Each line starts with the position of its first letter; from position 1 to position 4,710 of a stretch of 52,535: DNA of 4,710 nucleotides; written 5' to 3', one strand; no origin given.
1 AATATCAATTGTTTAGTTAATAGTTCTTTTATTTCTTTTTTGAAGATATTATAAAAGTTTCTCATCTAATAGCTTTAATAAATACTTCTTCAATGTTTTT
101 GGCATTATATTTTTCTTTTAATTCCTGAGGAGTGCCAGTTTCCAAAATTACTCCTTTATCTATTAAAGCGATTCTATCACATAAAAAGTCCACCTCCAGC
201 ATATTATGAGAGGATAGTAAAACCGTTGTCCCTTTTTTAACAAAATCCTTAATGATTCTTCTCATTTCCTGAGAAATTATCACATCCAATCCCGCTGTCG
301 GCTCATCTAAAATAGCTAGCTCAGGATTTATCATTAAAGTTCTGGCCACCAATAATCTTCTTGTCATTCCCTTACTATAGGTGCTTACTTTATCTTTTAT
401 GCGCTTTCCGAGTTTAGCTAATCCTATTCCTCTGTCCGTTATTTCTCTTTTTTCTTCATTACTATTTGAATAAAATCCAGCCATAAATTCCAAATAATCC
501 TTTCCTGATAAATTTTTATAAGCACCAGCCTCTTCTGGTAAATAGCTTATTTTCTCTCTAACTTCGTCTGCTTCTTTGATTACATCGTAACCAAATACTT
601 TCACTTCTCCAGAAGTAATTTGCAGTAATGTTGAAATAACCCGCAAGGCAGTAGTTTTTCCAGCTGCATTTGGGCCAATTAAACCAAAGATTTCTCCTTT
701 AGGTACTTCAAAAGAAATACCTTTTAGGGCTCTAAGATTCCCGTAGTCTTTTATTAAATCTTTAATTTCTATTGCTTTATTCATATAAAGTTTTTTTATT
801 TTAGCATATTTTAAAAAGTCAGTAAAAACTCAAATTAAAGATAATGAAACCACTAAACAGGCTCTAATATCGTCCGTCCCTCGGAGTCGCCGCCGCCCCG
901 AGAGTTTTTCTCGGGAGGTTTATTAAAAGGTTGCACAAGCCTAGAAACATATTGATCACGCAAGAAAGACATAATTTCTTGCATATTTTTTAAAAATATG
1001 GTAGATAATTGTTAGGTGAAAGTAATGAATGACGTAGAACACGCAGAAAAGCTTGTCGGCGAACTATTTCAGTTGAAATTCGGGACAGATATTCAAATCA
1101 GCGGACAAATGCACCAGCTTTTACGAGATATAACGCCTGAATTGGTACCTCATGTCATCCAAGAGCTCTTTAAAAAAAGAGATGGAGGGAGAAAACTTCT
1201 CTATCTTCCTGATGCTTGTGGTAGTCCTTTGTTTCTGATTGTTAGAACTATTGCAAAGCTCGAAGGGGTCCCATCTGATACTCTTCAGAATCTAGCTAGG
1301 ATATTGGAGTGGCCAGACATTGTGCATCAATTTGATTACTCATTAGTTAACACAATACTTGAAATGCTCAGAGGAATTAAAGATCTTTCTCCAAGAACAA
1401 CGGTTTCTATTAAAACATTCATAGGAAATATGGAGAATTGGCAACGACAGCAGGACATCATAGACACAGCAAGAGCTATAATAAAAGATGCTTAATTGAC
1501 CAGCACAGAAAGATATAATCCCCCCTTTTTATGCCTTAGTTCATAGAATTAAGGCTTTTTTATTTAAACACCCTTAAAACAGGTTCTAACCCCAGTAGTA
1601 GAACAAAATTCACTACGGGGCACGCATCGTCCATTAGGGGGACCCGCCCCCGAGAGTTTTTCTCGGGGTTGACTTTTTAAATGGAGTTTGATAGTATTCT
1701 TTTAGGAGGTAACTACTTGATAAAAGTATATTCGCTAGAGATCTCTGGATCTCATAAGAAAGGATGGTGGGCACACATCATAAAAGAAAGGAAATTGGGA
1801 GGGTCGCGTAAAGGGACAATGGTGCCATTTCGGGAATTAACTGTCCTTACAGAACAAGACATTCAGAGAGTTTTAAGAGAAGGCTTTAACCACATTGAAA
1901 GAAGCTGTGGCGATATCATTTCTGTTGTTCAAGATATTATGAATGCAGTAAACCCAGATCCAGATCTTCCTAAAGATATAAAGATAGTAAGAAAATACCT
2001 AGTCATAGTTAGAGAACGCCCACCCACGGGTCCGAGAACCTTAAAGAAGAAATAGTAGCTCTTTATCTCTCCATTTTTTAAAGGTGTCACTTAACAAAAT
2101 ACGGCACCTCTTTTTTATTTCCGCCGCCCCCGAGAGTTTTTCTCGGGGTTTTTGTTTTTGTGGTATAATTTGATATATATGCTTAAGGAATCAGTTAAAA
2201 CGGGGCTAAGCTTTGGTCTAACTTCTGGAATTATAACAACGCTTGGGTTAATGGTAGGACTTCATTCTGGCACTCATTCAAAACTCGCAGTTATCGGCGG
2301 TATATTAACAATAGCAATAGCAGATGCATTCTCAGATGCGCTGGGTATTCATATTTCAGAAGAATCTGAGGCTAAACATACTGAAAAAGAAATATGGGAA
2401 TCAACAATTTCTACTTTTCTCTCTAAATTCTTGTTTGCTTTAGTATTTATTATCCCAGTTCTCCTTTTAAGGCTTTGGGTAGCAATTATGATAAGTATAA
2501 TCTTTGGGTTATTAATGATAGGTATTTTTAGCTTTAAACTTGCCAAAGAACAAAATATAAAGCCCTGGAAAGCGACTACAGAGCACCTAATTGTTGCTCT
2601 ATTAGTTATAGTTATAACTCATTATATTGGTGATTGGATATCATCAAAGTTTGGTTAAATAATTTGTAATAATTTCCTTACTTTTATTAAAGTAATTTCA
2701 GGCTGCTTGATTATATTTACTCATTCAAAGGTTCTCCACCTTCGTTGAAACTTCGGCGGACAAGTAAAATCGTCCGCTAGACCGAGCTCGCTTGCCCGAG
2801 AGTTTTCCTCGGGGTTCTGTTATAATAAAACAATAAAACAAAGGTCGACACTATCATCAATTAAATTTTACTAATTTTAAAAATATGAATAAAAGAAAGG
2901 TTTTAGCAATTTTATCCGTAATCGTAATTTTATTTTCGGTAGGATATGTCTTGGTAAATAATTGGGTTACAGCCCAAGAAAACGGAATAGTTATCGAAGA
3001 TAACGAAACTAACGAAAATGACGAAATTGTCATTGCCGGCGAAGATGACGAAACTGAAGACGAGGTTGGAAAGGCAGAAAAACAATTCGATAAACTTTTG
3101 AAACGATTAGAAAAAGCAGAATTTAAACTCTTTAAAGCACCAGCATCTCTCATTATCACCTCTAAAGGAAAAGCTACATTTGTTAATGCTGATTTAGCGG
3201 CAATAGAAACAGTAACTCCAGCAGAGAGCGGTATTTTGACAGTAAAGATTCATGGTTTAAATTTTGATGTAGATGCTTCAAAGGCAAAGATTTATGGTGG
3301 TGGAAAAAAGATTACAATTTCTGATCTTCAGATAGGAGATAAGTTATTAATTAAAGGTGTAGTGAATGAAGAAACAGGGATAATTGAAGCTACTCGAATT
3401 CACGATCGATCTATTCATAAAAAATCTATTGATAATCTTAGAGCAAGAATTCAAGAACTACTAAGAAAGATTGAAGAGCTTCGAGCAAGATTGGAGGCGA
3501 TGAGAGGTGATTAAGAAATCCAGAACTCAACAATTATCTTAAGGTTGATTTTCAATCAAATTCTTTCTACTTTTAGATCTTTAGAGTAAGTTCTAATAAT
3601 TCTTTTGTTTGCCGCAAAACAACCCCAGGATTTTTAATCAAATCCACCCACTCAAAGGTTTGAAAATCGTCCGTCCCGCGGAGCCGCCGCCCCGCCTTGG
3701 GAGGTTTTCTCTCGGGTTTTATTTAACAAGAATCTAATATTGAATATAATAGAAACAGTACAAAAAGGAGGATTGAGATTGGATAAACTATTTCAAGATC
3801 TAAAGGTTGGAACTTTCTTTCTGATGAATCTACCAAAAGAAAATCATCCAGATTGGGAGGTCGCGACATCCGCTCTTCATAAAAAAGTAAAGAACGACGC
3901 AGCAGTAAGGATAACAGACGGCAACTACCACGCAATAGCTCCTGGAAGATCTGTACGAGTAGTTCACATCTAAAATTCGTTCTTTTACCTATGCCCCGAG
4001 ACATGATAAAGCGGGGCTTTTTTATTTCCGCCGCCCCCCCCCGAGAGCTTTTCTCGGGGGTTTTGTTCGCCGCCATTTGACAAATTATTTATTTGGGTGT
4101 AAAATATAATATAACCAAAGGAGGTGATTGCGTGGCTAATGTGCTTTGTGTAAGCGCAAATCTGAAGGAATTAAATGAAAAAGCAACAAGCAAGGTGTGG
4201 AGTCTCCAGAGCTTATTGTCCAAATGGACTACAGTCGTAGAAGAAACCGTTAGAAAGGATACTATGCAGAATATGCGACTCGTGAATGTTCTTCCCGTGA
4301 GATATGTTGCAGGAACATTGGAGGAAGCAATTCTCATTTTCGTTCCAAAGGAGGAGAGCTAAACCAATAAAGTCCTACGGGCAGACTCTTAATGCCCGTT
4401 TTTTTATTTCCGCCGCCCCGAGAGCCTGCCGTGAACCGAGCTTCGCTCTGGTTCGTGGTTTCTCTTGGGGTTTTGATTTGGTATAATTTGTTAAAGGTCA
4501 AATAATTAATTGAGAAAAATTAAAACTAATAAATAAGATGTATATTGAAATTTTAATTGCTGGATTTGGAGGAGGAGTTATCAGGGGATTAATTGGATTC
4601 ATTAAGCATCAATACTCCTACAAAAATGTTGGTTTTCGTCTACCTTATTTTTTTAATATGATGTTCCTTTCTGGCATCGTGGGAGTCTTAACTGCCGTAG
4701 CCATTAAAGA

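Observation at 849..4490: Seven copies of a GC-rich stem-loop repeat divide a 3.6-kb array into single-gene, same-strand cassettes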

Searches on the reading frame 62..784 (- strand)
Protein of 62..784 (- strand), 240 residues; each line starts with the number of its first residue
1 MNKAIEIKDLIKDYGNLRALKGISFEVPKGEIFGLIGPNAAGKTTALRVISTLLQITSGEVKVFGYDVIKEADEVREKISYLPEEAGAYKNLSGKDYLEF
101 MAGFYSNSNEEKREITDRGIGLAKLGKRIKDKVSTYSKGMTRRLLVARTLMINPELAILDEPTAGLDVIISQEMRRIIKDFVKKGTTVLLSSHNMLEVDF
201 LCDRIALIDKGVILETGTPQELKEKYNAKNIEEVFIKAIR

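Call 13: search_protein_families(library=pfam, max_evalue=0.1, proteins=[window:62-784:-])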
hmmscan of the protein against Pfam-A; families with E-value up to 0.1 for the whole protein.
window:62-784:- (240 aa): 5 families
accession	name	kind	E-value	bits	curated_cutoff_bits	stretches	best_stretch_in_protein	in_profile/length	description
PF00005.33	ABC_tran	-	1.9e-26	93.8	25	1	20-164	1-137/137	ABC transporter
PF13304.12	AAA_21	-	1.9e-11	45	27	2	32-68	1-34/304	AAA domain, putative AbiEii toxin, Type IV TA system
PF13175.12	AAA_15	-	0.0018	18.4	32.1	1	16-69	10-55/374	AAA ATPase domain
PF13476.12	AAA_23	-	0.0058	17.7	27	1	16-56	6-45/201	AAA domain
PF13514.12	AAA_27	-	0.012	15.6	22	1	13-54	10-50/206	AAA domain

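Call 28: find_encoding_contigs(protein=window:62-784:-, flank=8000, max_places=10)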
Protein window:62-784:- (240 aa): 1 contig read that carries it; 1 place shown.
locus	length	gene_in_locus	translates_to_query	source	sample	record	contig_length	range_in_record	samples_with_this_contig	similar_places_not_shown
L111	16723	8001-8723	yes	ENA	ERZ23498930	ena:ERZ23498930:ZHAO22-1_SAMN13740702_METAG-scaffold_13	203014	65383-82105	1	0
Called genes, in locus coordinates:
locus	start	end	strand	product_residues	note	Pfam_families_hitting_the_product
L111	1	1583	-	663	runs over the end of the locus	PF09826:Beta_propel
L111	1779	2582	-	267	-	PF10648:Gmad2, PF10646:Germane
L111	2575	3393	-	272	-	PF04015:DUF362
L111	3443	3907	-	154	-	PF01467:CTP_transf_like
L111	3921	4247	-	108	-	-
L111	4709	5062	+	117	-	-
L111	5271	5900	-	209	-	-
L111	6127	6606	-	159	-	-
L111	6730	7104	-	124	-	-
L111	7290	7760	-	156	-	-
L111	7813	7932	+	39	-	-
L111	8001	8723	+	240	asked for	PF00005:ABC_tran, PF13304:AAA_21 (faint)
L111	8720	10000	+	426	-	PF12679:ABC2_membrane_2, PF12698:ABC2_membrane_3, PF12730:ABC2_membrane_4 (weak), PF01061:ABC2_membrane (weak)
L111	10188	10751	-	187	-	-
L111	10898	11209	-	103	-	-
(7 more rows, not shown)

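Call 79: find_encoding_contigs(protein=window:62-784:-, flank=10000, max_places=1)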
Protein window:62-784:- (240 aa): 1 contig read that carries it; 1 place shown.
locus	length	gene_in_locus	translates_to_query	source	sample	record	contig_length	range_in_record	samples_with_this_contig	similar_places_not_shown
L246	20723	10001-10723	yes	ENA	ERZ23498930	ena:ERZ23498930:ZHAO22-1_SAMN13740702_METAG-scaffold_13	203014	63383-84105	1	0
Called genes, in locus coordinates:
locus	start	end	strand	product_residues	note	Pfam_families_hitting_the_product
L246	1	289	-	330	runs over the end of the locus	PF21016:RlmN_N, PF04055:Radical_SAM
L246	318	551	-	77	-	-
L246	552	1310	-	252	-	-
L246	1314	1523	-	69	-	PF20095:DUF6485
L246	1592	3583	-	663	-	PF09826:Beta_propel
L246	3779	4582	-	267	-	PF10648:Gmad2, PF10646:Germane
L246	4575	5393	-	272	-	PF04015:DUF362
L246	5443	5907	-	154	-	PF01467:CTP_transf_like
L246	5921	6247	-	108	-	-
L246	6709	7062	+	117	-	-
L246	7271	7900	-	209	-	-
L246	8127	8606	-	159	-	-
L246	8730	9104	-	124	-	-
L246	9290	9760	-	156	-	-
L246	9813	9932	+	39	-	-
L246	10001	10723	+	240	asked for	PF00005:ABC_tran, PF13304:AAA_21 (faint)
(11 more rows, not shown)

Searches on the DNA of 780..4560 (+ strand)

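Call 7: search_rna_families(source=window, start=780, end=4560, threshold=evalue, max_evalue=10, show_alignments=4)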
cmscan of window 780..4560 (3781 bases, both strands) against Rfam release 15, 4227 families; matches with E-value up to 10: 9.
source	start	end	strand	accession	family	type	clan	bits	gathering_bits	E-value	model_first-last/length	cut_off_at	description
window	1507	1561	+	RF02451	ncr1241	Gene; sRNA;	-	25.5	60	0.32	1-63/63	no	Bacillus sRNA ncr1241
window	3623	3670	+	RF00032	Histone3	Cis-reg;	-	20.1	34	0.045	1-46/46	no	Histone 3' UTR stem-loop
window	4009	4067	-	RF02628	Hrs1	Gene; sRNA;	-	19.5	56.4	1.8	1-74/74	no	Hfq-regulated sRNA 1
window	2074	2158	+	RF00021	Spot_42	Gene; sRNA;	-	19.2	80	2.3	1-115/115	no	Spot 42 RNA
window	4034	4061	-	RF02795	Pab91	Gene; snRNA; snoRNA; HACA-box;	-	18.5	71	6.1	16-43/57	no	Pab91 RNA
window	1656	1727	+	RF03387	mir-1902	Gene; miRNA;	-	17.9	80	7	1-79/79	no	mir-1902 microRNA precursor family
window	1170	1270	+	RF02937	Clostridiales-2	Gene; sRNA;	-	15.1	58.6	6.7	1-82/82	no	Clostridiales-2 RNA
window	4144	4211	+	RF02001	group-II-D1D4-3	Intron;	CL00102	14.7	32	9.9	1-170/170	no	Group II catalytic intron D1-D4-3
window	2870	2905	-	RF02933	ARRPOF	Gene; sRNA;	-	12.7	127.2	8.7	1-256/256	no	ARRPOF RNA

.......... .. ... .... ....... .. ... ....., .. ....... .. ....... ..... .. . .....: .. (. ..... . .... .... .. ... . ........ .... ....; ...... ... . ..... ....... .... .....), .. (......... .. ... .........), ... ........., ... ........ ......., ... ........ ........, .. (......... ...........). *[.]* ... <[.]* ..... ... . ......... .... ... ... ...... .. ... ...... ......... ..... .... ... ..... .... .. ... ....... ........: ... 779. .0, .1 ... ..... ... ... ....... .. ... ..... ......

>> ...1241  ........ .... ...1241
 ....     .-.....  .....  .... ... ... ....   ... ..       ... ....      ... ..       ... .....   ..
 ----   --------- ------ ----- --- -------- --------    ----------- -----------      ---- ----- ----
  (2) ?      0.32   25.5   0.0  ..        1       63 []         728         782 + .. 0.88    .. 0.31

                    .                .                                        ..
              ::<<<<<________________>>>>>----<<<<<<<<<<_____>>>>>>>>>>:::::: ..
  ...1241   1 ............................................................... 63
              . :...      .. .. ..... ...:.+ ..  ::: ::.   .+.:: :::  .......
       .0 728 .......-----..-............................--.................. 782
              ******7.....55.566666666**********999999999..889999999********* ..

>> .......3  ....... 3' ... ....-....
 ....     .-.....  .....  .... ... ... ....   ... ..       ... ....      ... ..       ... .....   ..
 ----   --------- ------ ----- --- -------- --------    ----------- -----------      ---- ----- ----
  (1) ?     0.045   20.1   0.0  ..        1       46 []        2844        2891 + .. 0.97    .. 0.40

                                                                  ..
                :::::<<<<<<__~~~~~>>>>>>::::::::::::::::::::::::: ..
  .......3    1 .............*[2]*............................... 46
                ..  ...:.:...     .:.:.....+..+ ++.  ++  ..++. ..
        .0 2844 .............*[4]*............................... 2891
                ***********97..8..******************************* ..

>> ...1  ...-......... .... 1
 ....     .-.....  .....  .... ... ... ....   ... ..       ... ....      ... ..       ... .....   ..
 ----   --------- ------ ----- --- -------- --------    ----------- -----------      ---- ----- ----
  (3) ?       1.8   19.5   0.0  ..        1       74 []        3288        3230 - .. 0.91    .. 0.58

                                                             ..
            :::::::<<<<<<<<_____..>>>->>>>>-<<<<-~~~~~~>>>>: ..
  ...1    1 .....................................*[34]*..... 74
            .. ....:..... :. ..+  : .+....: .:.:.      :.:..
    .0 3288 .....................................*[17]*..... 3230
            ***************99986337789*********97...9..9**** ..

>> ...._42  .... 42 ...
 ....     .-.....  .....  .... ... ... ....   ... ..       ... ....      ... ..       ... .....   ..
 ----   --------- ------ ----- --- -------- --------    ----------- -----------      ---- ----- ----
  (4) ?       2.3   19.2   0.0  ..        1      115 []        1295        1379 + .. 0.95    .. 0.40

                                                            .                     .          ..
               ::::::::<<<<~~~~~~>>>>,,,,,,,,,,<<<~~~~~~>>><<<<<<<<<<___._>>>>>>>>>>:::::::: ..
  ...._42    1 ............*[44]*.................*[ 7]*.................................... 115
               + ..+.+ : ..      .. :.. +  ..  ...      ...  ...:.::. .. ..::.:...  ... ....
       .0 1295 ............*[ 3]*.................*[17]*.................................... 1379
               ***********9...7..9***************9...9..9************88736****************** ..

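Call 58: search_dna_similar(query=window:850-925:+, collection=phages, mode=distant, max_evalue=0.01, max_rows=10)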
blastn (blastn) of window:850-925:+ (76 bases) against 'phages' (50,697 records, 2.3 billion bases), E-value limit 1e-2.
No match.

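Call 59: search_dna_similar(query=window:850-925:+, collection=plasmids, mode=distant, max_evalue=0.01, max_rows=10)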
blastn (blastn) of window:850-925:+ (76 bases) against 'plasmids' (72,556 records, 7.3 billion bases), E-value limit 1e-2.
No match.

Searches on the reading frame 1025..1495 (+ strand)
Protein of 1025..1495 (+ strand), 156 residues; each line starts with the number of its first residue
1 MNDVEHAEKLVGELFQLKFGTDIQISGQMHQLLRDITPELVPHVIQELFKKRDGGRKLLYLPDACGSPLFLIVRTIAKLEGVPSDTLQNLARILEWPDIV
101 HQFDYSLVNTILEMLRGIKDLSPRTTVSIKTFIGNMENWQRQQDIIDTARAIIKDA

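Call 13: search_protein_families(library=pfam, max_evalue=0.1, proteins=[window:1025-1495:+])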
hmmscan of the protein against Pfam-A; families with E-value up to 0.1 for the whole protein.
window:1025-1495:+ (156 aa): 0 families

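Call 69: find_homologous_proteins(query=window:1025-1495:+, max_evalue=0.001)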
Query window:1025-1495:+ (156 aa): 1 proteins with E <= 0.001 among 48 candidates.
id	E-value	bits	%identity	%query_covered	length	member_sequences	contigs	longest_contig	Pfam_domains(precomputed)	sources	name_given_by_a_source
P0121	1.4e-97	342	100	100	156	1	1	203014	-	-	-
